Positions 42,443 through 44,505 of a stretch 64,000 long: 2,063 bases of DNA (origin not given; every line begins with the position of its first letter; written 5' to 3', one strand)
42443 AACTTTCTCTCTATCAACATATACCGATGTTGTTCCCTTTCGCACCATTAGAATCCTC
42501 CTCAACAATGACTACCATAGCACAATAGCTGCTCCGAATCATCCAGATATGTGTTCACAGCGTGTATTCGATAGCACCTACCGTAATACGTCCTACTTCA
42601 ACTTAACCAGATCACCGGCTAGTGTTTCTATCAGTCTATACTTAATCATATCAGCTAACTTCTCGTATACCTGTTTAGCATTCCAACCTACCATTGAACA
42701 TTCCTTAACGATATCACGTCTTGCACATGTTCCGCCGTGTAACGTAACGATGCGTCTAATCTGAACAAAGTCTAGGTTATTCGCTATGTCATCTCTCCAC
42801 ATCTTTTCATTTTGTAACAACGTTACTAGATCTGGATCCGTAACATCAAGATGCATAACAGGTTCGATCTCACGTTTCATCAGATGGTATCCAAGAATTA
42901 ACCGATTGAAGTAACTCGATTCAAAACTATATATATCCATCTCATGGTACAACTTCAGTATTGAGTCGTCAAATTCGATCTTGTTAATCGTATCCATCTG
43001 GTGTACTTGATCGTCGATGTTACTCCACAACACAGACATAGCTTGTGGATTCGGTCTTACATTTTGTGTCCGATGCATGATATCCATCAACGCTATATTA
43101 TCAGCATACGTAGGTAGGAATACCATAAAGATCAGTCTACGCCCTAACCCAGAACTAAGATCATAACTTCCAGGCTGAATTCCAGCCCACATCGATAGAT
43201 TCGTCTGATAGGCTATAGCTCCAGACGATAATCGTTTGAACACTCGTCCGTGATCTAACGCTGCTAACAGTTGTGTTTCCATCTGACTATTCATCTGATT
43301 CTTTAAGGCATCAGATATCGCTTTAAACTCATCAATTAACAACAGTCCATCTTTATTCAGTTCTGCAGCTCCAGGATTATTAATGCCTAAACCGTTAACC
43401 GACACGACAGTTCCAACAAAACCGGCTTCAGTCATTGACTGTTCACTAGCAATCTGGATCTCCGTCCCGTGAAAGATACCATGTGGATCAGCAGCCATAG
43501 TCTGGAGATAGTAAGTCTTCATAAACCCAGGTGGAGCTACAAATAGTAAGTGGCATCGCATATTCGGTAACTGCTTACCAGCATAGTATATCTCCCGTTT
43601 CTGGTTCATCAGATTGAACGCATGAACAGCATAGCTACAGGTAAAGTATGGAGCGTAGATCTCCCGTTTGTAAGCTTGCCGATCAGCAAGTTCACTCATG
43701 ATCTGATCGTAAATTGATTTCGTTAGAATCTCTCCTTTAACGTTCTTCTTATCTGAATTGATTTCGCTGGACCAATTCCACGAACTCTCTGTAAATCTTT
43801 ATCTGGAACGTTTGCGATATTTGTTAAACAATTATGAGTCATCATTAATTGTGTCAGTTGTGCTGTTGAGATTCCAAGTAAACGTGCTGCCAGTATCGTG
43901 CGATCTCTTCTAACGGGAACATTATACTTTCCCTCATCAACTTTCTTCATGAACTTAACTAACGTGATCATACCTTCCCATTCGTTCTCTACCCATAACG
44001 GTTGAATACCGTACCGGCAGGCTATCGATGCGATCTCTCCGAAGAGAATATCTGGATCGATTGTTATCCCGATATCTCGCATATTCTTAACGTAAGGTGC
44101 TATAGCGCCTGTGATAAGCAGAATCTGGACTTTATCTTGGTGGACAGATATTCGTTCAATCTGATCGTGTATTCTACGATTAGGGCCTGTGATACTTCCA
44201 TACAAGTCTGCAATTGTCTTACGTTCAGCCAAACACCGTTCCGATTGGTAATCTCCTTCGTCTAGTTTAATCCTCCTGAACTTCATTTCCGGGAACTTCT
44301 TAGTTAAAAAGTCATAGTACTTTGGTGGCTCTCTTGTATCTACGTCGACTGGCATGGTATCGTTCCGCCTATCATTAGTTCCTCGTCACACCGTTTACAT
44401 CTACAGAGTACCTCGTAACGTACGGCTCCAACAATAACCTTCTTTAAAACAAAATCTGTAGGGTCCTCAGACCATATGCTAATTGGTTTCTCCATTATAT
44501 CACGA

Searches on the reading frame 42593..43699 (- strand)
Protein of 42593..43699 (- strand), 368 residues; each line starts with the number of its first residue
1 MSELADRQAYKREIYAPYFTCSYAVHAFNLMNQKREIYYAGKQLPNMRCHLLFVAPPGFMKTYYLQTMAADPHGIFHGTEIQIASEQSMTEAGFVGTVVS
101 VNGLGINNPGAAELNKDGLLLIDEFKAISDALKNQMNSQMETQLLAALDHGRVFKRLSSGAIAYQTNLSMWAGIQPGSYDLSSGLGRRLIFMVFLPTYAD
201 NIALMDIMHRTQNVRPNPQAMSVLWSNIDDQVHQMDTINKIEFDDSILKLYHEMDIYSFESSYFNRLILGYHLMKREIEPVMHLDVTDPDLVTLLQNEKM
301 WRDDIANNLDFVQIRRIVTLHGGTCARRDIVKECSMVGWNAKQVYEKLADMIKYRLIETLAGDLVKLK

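Call 83: search_protein_families(library=pfam, proteins=[window:42593-43699:-], max_evalue=0.001)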
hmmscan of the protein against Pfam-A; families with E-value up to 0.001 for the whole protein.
window:42593-43699:- (368 aa): 1 family
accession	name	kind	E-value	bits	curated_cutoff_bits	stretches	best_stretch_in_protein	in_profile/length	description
PF00493.29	MCM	-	0.00027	20.5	23.3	1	48-145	57-150/224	MCM P-loop domain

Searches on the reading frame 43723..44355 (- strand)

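Call 83: search_protein_families(library=pfam, proteins=[window:43723-44355:-], max_evalue=0.001)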
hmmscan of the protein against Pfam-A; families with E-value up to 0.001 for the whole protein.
window:43723-44355:- (210 aa): 1 family
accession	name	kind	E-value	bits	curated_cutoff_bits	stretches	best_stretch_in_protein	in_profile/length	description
PF02732.21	ERCC4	-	5.9e-10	39.6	24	1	5-126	1-131/140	ERCC4 domain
